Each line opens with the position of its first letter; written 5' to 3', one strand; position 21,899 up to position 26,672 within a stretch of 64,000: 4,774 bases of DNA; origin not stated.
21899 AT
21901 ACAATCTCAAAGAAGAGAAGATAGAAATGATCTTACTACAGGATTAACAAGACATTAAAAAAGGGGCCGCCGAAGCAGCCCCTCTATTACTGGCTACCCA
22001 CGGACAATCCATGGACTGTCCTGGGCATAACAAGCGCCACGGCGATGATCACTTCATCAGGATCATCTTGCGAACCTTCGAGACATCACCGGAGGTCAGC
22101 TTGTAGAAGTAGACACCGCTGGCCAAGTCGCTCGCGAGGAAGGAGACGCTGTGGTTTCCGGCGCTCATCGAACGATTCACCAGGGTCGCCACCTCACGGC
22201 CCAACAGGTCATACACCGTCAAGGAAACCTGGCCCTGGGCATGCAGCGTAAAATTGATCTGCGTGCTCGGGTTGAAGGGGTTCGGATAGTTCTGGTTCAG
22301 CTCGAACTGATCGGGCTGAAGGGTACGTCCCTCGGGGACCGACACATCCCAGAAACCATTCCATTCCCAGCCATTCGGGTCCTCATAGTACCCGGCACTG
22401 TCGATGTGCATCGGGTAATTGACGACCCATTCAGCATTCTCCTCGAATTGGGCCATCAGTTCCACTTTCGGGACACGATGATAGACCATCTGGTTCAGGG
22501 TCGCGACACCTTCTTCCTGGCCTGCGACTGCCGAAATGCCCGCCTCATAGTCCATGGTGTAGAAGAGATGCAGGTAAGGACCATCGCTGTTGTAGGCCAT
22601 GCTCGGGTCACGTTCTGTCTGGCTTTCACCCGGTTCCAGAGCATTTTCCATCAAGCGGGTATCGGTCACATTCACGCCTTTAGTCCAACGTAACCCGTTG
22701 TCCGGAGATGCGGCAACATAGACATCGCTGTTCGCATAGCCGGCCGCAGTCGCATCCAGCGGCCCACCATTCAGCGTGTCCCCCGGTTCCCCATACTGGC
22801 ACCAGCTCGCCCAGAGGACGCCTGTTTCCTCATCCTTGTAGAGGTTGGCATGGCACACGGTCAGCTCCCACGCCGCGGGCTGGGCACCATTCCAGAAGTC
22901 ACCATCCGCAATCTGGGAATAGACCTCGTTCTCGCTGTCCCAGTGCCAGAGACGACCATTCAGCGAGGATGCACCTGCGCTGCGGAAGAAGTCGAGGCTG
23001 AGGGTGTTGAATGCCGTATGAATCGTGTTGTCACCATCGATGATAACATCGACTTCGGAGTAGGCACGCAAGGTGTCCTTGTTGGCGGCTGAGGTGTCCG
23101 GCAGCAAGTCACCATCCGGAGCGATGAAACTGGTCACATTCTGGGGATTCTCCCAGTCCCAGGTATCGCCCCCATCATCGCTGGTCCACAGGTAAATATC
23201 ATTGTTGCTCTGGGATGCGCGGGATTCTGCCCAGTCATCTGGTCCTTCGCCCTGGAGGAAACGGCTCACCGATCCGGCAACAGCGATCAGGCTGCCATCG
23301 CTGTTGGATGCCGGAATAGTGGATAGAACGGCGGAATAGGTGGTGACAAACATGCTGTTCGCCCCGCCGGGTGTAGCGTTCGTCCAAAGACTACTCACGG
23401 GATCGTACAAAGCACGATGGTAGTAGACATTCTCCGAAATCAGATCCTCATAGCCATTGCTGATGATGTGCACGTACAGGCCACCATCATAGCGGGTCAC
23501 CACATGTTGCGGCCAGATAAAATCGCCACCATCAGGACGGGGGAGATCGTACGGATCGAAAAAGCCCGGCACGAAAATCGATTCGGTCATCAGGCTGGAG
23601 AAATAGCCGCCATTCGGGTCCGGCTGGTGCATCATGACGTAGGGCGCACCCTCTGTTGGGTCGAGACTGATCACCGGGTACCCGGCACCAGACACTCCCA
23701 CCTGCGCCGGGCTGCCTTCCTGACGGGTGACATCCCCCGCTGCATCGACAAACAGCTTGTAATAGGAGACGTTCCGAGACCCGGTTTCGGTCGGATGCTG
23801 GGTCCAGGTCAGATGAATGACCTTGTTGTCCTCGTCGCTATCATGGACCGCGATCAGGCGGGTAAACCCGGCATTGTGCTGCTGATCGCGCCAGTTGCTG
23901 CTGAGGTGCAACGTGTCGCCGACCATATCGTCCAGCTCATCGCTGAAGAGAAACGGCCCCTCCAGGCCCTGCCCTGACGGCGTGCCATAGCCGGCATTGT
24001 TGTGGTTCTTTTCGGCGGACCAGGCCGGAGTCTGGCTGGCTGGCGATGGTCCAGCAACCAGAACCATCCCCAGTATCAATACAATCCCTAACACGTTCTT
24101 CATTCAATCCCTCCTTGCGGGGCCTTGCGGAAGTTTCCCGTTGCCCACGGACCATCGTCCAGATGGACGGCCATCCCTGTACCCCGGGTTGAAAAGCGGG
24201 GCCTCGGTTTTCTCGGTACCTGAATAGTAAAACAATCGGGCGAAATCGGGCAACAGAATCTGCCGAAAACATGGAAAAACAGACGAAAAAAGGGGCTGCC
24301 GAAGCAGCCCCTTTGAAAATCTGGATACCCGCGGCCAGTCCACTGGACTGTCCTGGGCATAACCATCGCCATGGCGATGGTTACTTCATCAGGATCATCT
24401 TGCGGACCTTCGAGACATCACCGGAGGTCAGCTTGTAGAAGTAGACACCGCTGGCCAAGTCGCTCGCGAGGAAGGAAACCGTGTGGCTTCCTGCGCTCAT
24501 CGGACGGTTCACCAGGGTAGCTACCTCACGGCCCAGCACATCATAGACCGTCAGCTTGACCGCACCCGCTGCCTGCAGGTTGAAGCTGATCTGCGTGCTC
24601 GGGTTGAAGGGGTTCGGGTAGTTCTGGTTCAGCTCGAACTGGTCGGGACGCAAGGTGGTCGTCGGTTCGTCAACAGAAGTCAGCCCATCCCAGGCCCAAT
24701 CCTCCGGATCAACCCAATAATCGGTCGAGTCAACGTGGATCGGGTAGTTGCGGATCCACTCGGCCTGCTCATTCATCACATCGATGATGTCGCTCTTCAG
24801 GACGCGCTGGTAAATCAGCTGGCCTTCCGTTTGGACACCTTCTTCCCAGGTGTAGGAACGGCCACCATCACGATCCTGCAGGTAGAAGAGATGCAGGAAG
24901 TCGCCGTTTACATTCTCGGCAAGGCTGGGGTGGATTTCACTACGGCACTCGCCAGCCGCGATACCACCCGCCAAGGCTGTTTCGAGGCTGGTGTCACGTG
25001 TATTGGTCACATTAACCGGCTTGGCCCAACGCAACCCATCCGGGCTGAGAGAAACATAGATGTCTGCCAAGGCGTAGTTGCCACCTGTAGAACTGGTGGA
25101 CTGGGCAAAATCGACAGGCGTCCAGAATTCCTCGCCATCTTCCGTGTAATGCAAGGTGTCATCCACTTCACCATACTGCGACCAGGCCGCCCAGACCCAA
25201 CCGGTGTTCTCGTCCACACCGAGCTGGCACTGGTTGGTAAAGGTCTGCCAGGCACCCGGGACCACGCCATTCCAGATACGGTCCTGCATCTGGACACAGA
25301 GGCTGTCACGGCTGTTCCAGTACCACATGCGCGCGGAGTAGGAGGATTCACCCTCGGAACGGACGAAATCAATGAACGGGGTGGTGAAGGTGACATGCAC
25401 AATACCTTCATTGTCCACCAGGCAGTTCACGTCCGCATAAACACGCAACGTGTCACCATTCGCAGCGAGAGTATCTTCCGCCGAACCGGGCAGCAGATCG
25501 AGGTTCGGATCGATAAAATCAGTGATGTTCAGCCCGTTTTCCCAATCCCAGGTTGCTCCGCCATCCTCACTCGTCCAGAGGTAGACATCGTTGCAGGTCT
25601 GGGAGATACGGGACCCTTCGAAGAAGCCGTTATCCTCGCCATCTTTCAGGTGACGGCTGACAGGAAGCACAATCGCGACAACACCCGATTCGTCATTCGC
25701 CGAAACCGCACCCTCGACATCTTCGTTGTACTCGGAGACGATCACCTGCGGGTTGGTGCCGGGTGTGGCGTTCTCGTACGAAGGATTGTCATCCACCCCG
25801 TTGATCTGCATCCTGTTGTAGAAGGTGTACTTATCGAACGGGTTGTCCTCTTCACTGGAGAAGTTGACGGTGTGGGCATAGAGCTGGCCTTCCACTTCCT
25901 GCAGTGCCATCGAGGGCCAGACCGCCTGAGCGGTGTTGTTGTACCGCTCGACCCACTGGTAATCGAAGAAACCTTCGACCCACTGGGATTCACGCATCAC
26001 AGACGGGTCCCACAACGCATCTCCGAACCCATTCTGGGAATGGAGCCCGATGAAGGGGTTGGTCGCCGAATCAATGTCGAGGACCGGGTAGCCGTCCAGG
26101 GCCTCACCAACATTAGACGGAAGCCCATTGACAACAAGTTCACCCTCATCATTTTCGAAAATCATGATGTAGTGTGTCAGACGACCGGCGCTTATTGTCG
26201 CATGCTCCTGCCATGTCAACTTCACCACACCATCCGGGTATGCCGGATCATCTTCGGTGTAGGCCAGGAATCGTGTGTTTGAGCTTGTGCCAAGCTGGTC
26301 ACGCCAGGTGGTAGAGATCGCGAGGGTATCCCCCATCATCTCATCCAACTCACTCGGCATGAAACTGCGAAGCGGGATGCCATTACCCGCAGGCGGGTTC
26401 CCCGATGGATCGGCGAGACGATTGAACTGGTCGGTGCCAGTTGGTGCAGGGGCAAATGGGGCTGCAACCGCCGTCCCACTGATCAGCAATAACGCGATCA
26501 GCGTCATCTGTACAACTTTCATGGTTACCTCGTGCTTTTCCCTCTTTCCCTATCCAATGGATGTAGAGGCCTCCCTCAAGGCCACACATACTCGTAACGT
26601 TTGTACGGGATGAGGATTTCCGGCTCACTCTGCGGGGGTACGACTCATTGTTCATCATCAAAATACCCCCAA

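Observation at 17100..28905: Tandem array of five paralogous BNR/Asp-box T9SS cargo genes, each an independent transcription unit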

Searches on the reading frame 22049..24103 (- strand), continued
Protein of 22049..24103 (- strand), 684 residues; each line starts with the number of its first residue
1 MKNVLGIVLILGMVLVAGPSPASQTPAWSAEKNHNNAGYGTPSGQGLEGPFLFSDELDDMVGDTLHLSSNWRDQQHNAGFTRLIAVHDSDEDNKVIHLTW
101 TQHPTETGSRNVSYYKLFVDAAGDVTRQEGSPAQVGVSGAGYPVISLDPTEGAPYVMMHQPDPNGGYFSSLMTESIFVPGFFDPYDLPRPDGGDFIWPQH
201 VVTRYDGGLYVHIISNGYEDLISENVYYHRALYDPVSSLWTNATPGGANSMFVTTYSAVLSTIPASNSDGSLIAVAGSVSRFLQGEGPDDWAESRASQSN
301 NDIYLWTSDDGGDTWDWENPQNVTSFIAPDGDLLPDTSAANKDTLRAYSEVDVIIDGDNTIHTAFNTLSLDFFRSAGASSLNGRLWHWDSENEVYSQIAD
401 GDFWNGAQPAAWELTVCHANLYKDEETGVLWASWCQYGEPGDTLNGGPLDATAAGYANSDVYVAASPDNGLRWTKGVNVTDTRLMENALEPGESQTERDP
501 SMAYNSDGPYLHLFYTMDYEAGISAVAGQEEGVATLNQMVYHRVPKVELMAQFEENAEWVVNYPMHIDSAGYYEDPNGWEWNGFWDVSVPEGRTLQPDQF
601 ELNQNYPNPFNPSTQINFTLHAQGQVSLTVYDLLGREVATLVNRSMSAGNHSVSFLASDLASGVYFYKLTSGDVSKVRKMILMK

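Call 74: list_cluster_members(proteins=[P0014, P0017, P0025, P0032, P0061, P0080, P0100, P0117, P0057, P0157])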
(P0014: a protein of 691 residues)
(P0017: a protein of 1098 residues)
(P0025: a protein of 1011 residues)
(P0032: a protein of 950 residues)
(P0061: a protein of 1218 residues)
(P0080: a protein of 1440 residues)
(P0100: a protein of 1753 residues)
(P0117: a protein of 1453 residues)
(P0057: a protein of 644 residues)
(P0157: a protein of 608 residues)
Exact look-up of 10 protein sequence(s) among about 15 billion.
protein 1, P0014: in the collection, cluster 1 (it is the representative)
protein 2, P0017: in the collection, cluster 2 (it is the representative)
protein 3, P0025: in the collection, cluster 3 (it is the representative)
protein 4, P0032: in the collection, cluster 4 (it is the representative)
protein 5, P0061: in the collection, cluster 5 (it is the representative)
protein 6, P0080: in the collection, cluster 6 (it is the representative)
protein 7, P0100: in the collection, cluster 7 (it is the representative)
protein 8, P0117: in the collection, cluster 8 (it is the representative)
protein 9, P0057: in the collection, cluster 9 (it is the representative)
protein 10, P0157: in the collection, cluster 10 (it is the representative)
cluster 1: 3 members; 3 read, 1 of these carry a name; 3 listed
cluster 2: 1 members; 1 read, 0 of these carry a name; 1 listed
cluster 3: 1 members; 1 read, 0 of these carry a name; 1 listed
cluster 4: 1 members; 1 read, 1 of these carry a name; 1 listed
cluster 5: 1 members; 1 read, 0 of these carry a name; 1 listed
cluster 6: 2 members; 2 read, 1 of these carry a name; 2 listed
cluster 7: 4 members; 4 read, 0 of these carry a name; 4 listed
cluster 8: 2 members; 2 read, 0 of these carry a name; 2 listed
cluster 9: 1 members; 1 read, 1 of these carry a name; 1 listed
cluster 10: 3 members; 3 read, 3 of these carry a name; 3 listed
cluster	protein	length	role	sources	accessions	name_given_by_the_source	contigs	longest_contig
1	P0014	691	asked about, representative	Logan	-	-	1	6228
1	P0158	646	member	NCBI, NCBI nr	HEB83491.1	MAG TPA: hypothetical protein ENI92_00655, partial [Bacteroidetes bacterium] | hypothetical protein [Bacteroidota bacterium]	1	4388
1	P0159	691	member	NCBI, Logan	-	-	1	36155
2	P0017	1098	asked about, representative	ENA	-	-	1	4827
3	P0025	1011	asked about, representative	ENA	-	-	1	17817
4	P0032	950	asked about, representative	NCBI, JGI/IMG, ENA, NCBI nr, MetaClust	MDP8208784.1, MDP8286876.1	MAG: T9SS type A sorting domain-containing protein [Candidatus Electryonea clarkiae] | T9SS type A sorting domain-containing protein [Candidatus Electryonea clarkiae] | \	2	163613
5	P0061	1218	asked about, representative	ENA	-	-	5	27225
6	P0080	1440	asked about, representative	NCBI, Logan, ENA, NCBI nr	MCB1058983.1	MAG: hypothetical protein KDB65_02015 [Calditrichaeota bacterium] | hypothetical protein [Calditrichota bacterium]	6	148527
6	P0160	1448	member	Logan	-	-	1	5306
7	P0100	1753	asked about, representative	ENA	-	-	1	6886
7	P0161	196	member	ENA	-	-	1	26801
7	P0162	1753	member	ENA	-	-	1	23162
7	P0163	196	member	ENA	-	-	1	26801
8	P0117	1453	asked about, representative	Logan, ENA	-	-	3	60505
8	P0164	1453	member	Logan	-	-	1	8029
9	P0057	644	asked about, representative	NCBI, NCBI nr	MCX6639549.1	MAG: T9SS type A sorting domain-containing protein [bacterium] | T9SS type A sorting domain-containing protein [bacterium]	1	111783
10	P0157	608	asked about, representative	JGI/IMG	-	hypothetical protein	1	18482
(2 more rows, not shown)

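Call 78: search_protein_families(library=pfam, proteins=[P0021, P0039, P0044, P0060, P0066, P0069, P0073, P0089, P0090, P0091], max_evalue=0.0001)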
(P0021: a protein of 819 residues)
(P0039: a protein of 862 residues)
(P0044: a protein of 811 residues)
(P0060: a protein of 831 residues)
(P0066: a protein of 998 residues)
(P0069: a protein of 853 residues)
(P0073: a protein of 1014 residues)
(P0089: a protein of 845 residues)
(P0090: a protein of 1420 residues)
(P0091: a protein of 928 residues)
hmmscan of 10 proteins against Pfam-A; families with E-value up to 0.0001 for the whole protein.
P0021 (819 aa): 1 family
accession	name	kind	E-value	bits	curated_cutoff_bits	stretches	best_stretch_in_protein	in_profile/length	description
PF18962.6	Por_Secre_tail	-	8.6e-12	45.6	27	1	739-804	1-63/75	Secretion system C-terminal sorting domain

P0039 (862 aa): 3 families
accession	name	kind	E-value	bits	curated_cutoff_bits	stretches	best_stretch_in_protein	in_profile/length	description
PF18962.6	Por_Secre_tail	-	3.4e-09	37.3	27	1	783-852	1-68/75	Secretion system C-terminal sorting domain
PF22544.2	HYDIN_VesB_CFA65-like_Ig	-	1.4e-07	32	25.5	1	572-670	1-99/100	HYDIN/CFA65/VesB-like, Ig-like domain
PF07610.17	DUF1573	-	3.4e-05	24.2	26.1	1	575-670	2-96/98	Protein of unknown function (DUF1573)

P0044 (811 aa): 2 families
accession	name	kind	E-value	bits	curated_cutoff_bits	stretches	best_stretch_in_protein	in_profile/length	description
PF18962.6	Por_Secre_tail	-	1e-06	29.4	27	1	732-796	2-63/75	Secretion system C-terminal sorting domain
PF13860.13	FlgD_ig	-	2.9e-05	24.4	27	1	740-796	12-74/79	FlgD Ig-like domain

P0060 (831 aa): 1 family
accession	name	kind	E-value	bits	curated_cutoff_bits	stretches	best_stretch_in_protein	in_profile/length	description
PF18962.6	Por_Secre_tail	-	1.3e-05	25.8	27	1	752-819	1-66/75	Secretion system C-terminal sorting domain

P0066 (998 aa): 1 family
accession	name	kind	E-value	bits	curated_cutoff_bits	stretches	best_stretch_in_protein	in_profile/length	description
PF18962.6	Por_Secre_tail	-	7.5e-09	36.2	27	1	921-995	3-74/75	Secretion system C-terminal sorting domain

P0069 (853 aa): 1 family
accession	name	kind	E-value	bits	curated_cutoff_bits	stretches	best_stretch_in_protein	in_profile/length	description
PF18962.6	Por_Secre_tail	-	1.4e-07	32.1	27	1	775-850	2-74/75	Secretion system C-terminal sorting domain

P0073 (1014 aa): 2 families
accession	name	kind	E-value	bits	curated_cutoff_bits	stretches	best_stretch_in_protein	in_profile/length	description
PF18962.6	Por_Secre_tail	-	1e-09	39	27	1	936-1011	2-74/75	Secretion system C-terminal sorting domain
PF13860.13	FlgD_ig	-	9e-05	22.8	27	0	946-1002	12-76/79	FlgD Ig-like domain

P0089 (845 aa): 2 families
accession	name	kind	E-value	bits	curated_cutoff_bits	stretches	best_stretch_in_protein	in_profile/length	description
PF18962.6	Por_Secre_tail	-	1.2e-09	38.8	27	1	766-842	1-74/75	Secretion system C-terminal sorting domain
PF13860.13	FlgD_ig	-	8.5e-06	26.1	27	1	783-834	21-77/79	FlgD Ig-like domain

P0090 (1420 aa): 1 family
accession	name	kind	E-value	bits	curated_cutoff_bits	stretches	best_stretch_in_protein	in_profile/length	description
PF08309.17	LVIVD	-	1.3e-12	47.3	20.2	0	58-87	1-30/42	LVIVD repeat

P0091 (928 aa): 2 families
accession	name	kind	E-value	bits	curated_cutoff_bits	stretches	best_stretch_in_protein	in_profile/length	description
PF01483.27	P_proprotein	-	1e-11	45.2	21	1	627-726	2-81/86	Proprotein convertase P-domain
PF18962.6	Por_Secre_tail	-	5.5e-09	36.6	27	1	850-925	2-74/75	Secretion system C-terminal sorting domain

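Call 79: search_protein_families(library=pfam, proteins=[P0097, P0104, P0109, P0113, P0116, P0124, P0129, P0134], max_evalue=0.0001)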
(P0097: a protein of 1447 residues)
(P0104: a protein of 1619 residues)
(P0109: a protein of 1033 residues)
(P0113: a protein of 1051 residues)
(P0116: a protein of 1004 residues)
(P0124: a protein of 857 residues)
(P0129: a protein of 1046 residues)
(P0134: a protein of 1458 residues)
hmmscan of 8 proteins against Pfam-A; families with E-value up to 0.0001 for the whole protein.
P0097 (1447 aa): 3 families
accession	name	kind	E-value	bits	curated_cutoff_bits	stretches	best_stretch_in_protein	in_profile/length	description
PF13620.12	CarboxypepD_reg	-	1.1e-10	42.1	32.3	1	652-727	2-81/82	Carboxypeptidase regulatory-like domain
PF25249.1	Ig_CFAP65_7th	-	4e-09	36.7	28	1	566-629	25-86/120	CFAP65, seventh Ig-like domain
PF18962.6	Por_Secre_tail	-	1.5e-05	25.7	27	1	1369-1442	2-72/75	Secretion system C-terminal sorting domain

P0104 (1619 aa): 5 families
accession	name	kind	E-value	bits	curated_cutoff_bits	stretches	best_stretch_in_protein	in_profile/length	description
PF08309.17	LVIVD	-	7.6e-12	44.8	20.2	0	157-189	1-35/42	LVIVD repeat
PF18962.6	Por_Secre_tail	-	5.2e-09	36.7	27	1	1541-1616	2-74/75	Secretion system C-terminal sorting domain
PF13860.13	FlgD_ig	-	6.6e-08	32.9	27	1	1555-1606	18-75/79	FlgD Ig-like domain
PF09826.15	Beta_propel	-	5e-07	29.4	22.4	0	335-449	21-130/495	Beta propeller domain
PF15780.11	ASH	-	1.8e-05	25.2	27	1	644-718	15-90/98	Abnormal spindle-like microcephaly-assoc'd, ASPM-SPD-2-Hydin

P0109 (1033 aa): 1 family
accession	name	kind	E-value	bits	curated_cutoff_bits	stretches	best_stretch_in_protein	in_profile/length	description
PF18962.6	Por_Secre_tail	-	1.2e-10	41.9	27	1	955-1030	2-74/75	Secretion system C-terminal sorting domain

P0113 (1051 aa): 1 family
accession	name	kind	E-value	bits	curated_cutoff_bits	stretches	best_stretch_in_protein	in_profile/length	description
PF18962.6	Por_Secre_tail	-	2.6e-10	40.9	27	1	973-1048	2-74/75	Secretion system C-terminal sorting domain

P0116 (1004 aa): 2 families
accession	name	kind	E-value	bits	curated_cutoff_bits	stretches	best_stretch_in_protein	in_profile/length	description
PF18962.6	Por_Secre_tail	-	2.2e-11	44.3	27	1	926-1001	2-74/75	Secretion system C-terminal sorting domain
PF13860.13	FlgD_ig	-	2.7e-07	30.9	27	1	932-991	8-75/79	FlgD Ig-like domain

P0124 (857 aa): 2 families
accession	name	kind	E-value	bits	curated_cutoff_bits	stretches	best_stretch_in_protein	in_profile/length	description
PF01483.27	P_proprotein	-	2e-09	37.9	21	1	653-751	2-80/86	Proprotein convertase P-domain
PF18962.6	Por_Secre_tail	-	4.3e-07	30.6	27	1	779-854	2-74/75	Secretion system C-terminal sorting domain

P0129 (1046 aa): 2 families
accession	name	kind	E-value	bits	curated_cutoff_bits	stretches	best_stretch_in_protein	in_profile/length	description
PF18962.6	Por_Secre_tail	-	1.9e-11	44.5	27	1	968-1043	2-74/75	Secretion system C-terminal sorting domain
PF11896.14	GlgE_dom_N_S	-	3.5e-06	27.9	25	1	622-702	9-87/179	Alpha-1,4-glucan:maltose-1-phosphate maltosyltransferase, domain N/S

P0134 (1458 aa): 2 families
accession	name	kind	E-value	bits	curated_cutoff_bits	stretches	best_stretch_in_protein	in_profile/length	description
PF18962.6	Por_Secre_tail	-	5e-08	33.6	27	1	1380-1455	2-74/75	Secretion system C-terminal sorting domain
PF20773.4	InhA-like_MAM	-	2.1e-07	31.1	26.9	0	199-269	114-179/191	Immune inhibitor A-like, MAM domain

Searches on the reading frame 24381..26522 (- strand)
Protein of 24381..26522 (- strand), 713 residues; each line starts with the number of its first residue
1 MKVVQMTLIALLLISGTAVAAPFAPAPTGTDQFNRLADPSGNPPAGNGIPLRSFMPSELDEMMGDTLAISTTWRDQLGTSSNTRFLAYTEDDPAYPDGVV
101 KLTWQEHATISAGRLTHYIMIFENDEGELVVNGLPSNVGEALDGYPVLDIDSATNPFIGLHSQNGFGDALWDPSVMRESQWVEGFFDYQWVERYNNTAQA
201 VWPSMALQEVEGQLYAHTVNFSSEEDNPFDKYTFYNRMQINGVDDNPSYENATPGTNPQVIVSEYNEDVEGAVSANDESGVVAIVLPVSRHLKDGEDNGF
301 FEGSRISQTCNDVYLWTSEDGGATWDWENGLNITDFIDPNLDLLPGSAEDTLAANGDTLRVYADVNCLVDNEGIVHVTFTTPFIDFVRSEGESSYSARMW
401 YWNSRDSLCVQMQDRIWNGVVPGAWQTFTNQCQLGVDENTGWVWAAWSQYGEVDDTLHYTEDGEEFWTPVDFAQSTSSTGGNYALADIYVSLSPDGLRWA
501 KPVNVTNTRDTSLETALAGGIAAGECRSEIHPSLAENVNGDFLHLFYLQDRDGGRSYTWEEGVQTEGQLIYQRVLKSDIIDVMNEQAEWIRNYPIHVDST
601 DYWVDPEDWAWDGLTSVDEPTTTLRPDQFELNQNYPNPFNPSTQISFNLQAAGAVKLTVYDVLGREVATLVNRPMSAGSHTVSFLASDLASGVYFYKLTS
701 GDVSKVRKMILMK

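Call 4: search_protein_families(library=pfam, proteins=[window:24381-26522:-], max_evalue=1)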
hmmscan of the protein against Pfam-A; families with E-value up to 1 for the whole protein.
window:24381-26522:- (713 aa): 2 families
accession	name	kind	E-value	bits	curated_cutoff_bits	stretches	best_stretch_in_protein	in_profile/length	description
PF18962.6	Por_Secre_tail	-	1e-10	42.2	27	1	635-710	2-74/75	Secretion system C-terminal sorting domain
PF13860.13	FlgD_ig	-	0.0029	18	27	1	645-698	12-73/79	FlgD Ig-like domain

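Call 5: search_protein_families(library=ncbifam, proteins=[window:24381-26522:-], max_evalue=1)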
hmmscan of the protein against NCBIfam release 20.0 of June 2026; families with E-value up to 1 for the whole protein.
window:24381-26522:- (713 aa): 4 families
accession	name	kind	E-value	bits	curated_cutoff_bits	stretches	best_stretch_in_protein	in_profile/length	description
TIGR04183.1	Por_Secre_tail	domain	2.8e-12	46.4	23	1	635-710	2-70/72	T9SS type A sorting domain-containing protein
NF038113.1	T9SSA_dep_M36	equivalog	1.7e-09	36.4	885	1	624-711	783-868/869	T9SS-dependent M36 family metallopeptidase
NF052323.1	T9SSA_dep_M6i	equivalog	5.3e-06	24.7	600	1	634-700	960-1026/1043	T9SS-dependent M6-like inactivated metalloprotease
NF033707.1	T9SS_sortase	equivalog_domain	0.00013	19.8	420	1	633-699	1000-1076/1095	type IX secretion system sortase PorU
